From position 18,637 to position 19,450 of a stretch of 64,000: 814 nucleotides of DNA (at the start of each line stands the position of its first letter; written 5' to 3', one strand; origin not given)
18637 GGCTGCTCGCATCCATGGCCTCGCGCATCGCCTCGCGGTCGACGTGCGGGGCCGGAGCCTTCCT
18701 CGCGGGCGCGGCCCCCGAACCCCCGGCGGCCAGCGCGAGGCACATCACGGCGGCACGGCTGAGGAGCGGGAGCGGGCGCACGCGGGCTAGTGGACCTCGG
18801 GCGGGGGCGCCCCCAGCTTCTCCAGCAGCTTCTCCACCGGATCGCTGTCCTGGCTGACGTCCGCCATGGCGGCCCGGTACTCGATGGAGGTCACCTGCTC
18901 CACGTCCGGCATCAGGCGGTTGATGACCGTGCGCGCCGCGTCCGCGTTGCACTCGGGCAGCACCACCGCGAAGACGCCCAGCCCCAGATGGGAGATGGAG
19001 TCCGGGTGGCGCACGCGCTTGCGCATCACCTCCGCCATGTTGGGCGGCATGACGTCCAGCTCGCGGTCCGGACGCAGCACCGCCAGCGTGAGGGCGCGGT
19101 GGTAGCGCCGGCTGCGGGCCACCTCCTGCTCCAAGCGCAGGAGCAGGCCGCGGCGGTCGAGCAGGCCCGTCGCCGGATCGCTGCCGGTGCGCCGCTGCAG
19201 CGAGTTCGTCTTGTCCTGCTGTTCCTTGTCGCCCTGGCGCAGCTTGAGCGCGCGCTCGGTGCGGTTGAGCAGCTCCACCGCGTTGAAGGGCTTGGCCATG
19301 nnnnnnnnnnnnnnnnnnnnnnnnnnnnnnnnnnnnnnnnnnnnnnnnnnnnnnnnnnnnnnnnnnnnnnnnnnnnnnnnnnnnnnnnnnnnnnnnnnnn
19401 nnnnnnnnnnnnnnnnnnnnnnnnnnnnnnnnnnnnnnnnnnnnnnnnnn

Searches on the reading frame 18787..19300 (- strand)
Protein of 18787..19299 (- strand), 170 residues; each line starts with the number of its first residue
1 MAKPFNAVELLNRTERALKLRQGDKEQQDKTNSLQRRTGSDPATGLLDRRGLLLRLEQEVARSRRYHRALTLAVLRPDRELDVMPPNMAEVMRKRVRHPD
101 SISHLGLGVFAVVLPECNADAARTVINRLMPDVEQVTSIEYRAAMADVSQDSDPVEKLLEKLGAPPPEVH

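Call 94: search_protein_families(library=pfam, proteins=[window:18787-19300:-], max_evalue=1)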
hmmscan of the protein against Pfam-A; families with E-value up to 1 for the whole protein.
window:18787-19300:- (171 aa): 1 family
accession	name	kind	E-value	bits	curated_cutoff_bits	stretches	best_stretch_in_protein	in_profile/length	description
PF08944.16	p47_phox_C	-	0.17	11.8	27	1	61-70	3-12/33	NADPH oxidase subunit p47Phox, C terminal domain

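Call 96: search_protein_families(library=pfam, proteins=[window:18787-19299:-], max_evalue=1)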
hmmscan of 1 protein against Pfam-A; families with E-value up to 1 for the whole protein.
window:18787-19299:- (170 aa): 1 family
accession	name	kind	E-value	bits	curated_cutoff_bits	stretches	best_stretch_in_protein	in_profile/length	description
PF00990.26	GGDEF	-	5.8e-06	26.6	23.8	2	40-76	3-39/161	Diguanylate cyclase, GGDEF domain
